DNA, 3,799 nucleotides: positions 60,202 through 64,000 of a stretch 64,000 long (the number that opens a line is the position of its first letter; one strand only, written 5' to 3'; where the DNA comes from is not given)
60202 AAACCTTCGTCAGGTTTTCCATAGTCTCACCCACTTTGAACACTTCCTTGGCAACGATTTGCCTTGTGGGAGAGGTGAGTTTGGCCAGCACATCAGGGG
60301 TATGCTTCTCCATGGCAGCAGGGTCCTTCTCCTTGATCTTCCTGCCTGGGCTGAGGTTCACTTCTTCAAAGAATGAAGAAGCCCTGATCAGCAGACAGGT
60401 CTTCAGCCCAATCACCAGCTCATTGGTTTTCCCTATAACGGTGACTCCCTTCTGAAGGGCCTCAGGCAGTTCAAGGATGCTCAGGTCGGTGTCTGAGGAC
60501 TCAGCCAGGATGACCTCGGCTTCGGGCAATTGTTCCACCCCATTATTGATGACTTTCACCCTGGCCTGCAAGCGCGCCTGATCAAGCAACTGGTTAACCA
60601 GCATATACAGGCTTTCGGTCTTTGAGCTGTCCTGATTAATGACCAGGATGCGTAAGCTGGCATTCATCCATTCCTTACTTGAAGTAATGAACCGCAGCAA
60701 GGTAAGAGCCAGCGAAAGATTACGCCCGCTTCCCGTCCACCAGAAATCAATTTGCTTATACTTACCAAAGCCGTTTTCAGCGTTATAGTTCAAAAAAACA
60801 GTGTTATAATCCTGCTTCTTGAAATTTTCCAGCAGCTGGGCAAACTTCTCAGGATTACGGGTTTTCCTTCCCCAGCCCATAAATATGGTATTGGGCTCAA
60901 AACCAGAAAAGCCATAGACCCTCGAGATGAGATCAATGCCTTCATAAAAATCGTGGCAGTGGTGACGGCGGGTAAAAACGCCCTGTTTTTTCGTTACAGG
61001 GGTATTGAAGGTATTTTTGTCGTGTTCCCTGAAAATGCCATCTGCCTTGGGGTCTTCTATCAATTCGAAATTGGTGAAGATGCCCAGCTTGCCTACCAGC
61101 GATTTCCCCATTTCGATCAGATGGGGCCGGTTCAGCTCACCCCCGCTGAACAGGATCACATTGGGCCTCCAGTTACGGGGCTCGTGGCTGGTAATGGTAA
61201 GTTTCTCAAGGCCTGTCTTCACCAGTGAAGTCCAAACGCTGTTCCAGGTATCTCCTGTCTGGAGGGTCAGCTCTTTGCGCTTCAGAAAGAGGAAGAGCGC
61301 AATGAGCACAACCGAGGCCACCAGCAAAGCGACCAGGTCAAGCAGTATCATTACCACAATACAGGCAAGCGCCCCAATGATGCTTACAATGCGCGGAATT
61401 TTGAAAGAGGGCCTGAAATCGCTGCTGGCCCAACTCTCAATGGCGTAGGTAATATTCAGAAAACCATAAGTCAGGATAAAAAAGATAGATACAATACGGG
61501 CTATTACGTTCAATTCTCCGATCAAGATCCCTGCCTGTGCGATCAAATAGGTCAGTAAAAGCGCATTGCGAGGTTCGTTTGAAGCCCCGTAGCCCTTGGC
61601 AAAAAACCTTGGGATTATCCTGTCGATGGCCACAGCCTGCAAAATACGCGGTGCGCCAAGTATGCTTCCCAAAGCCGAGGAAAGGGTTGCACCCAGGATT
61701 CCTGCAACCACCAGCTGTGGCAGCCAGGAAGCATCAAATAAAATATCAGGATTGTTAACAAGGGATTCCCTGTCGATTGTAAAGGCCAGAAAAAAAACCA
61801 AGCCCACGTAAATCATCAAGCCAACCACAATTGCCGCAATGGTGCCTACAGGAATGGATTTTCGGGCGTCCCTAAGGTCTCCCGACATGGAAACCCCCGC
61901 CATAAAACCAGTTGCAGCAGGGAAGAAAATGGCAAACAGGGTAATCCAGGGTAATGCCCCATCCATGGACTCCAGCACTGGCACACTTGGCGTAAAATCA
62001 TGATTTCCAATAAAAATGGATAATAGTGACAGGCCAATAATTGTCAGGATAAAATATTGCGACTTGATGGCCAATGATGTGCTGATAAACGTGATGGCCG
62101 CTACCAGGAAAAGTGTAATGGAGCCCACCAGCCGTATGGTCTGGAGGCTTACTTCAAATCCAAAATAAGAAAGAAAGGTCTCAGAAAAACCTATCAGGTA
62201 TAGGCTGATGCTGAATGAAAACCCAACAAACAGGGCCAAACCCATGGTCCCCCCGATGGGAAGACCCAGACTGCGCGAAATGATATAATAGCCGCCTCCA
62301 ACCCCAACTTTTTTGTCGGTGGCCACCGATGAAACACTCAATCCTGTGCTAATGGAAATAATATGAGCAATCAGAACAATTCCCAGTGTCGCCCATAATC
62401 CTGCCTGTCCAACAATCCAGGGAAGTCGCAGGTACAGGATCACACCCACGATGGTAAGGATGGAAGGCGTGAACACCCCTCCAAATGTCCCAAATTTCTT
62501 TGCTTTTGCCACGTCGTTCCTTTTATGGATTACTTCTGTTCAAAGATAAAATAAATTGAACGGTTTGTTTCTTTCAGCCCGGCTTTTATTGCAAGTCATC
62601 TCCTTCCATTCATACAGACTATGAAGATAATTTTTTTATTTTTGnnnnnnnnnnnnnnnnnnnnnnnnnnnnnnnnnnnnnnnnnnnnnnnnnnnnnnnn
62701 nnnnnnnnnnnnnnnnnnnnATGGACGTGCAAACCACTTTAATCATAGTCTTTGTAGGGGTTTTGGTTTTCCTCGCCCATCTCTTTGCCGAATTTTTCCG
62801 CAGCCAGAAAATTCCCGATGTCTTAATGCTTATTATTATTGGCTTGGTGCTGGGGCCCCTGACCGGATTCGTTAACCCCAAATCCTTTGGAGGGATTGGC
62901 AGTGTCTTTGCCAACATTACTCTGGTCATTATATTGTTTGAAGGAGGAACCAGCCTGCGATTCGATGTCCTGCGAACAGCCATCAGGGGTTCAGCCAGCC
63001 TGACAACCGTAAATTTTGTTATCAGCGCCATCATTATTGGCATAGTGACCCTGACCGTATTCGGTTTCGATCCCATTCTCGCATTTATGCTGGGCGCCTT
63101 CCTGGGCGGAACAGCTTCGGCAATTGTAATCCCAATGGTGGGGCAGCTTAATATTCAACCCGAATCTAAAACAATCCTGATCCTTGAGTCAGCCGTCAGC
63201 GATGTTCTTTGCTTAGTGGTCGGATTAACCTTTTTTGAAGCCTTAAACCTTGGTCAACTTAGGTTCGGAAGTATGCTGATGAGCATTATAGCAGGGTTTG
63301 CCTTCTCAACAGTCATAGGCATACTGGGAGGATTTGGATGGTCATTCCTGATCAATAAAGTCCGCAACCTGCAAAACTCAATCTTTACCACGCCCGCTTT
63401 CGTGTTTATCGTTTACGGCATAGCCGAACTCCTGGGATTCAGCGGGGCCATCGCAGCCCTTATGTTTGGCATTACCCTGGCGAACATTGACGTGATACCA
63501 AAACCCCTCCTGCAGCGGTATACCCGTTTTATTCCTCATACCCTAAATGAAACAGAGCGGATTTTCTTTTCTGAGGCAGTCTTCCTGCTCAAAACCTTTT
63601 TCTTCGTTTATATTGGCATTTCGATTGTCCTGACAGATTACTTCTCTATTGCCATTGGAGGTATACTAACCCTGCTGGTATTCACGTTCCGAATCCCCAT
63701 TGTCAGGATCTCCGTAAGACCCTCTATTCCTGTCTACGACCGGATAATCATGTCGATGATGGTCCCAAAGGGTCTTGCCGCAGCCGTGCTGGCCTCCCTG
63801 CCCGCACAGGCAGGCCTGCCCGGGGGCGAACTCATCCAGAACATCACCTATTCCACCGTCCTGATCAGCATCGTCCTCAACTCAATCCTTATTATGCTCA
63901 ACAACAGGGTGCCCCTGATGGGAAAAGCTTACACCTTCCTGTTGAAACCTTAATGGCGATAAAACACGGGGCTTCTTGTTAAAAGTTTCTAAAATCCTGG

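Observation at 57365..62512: A 1715-aa fusion of a full-length CCC-type ion cotransporter to a helical, P-loop ATPase and winged-helix extension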

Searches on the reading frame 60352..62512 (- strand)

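Call 37: search_solved_structures(query=window:60352-62512:-, max_evalue=1e-60, show_alignments=4)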
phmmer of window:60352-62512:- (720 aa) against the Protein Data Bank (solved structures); distinct sequences matched with E-value up to 1e-60: 26.
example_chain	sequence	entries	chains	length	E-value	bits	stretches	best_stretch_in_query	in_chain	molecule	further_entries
7smp_B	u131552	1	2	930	4.6e-78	266.5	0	250-549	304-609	Solute carrier family 12 member 2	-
7mxo_A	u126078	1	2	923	1.9e-77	264.5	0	250-549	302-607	Solute carrier family 12 member 2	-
7d10_A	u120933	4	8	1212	2.5e-77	264.1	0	250-549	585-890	Solute carrier family 12 member 2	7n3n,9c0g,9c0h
7zgo_A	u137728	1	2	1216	2.6e-77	264.1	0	250-549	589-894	Solute carrier family 12 member 2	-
9c0e_A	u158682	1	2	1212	3.9e-77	263.5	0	250-549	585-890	Solute carrier family 12 member 2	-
7s1y_A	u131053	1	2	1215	6.8e-77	262.7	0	250-549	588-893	Solute carrier family 12 member 2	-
6pzt_B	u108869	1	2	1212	8.5e-77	262.3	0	250-549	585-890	Solute carrier family 12 member 2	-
7s1x_B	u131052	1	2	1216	1.3e-76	261.8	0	250-549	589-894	Solute carrier family 12 member 2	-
7sfl_A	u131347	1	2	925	2.1e-76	261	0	250-549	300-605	Solute carrier family 12 member 2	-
7s1z_A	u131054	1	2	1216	2.2e-76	261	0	250-549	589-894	Solute carrier family 12 member 2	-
7d99_A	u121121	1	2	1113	1.2e-73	252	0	174-656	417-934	potassium-chloride co-transporter KCC4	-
6ukn_A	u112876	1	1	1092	6.5e-72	246.2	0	182-656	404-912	Solute carrier family 12 member 7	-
7aip_A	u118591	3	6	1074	5.8e-70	239.8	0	175-656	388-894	Solute carrier family 12 member 4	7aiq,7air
7tth_A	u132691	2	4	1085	6e-70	239.7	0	175-656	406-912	Solute carrier family 12 member 4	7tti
6kkr_A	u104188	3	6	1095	6.3e-70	239.6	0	175-656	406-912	Solute carrier family 12 member 4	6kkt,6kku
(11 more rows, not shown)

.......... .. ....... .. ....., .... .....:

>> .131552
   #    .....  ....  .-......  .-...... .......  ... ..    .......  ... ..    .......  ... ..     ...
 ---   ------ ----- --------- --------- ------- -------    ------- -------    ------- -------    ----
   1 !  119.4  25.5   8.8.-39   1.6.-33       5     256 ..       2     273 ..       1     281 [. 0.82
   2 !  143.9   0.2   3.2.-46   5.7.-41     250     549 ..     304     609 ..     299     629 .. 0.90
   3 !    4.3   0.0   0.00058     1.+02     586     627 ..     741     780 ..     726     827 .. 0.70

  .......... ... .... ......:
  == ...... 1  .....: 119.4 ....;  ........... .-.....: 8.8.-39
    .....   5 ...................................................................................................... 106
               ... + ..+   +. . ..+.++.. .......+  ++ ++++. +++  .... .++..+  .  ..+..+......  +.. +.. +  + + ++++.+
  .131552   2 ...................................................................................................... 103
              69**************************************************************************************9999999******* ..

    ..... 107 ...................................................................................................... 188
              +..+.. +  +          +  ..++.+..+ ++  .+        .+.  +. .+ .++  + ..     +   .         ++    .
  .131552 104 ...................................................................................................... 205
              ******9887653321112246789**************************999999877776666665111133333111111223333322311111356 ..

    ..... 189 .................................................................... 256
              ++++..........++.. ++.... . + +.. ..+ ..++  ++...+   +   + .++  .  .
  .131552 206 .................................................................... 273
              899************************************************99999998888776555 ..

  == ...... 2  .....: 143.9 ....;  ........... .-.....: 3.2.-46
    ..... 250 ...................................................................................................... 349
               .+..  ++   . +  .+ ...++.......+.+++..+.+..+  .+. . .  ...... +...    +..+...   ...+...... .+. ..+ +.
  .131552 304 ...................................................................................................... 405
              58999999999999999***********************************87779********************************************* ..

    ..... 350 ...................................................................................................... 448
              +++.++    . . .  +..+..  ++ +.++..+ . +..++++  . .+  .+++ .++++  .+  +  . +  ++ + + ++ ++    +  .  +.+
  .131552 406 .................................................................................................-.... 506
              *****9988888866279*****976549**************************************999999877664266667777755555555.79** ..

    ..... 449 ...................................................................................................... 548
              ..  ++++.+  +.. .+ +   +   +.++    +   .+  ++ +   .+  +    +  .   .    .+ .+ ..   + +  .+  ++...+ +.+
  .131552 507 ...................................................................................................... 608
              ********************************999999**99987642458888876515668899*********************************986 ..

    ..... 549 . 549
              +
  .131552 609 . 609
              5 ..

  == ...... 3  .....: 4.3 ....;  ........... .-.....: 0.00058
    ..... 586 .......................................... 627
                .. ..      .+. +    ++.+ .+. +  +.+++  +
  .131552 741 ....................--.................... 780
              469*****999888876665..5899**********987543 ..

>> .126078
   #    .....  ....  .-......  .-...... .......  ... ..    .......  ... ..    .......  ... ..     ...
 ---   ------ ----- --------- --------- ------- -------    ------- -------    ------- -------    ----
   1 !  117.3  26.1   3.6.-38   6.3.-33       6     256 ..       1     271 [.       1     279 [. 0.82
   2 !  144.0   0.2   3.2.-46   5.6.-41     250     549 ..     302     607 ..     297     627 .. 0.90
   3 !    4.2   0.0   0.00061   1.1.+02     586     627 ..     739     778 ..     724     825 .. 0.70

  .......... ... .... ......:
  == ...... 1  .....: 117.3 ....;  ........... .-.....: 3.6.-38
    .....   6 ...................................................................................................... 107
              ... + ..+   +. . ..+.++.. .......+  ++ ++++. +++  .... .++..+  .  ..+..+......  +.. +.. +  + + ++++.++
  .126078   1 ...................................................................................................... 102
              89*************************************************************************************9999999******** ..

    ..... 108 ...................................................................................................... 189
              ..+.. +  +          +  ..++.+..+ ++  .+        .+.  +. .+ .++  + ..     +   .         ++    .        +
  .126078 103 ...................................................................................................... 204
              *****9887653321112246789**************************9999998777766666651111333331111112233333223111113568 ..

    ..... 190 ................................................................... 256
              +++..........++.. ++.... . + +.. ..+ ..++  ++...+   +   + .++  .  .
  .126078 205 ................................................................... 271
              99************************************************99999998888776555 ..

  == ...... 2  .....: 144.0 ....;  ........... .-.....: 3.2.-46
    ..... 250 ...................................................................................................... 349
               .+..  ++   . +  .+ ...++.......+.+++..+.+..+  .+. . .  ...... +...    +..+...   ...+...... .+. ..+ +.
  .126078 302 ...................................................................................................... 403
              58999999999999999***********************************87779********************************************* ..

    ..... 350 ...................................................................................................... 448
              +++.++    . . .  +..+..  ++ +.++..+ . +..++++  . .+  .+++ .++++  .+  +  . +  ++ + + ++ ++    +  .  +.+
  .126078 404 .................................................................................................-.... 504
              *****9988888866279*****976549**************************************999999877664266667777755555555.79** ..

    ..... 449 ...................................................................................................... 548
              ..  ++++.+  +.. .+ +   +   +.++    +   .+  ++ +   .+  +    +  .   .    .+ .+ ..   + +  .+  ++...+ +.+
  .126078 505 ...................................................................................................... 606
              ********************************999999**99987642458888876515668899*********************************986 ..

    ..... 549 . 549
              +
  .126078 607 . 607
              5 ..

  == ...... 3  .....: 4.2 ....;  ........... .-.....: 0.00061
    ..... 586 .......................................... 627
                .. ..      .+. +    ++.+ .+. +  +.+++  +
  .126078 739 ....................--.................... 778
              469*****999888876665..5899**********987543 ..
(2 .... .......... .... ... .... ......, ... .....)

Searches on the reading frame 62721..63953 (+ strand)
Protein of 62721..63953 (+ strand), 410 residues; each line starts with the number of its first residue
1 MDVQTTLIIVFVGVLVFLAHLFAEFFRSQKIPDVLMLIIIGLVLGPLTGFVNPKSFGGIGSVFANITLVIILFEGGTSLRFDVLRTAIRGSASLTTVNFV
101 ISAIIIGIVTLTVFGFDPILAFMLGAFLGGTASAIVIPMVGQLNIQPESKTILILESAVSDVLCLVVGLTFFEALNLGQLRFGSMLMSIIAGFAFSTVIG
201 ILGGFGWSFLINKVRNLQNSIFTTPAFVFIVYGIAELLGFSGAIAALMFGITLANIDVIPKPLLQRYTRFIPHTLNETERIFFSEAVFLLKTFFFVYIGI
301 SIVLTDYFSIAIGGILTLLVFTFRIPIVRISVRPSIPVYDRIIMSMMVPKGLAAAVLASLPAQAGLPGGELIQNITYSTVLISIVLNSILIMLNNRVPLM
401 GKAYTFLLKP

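Call 9: search_protein_families(library=pfam, proteins=[window:62721-63953:+], max_evalue=0.001)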
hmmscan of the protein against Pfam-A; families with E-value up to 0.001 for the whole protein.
window:62721-63953:+ (410 aa): 1 family
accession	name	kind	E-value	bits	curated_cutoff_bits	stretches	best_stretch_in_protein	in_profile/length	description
PF00999.27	Na_H_Exchanger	-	7.6e-38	130.8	26.2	1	15-390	3-368/375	Sodium/hydrogen exchanger, transmembrane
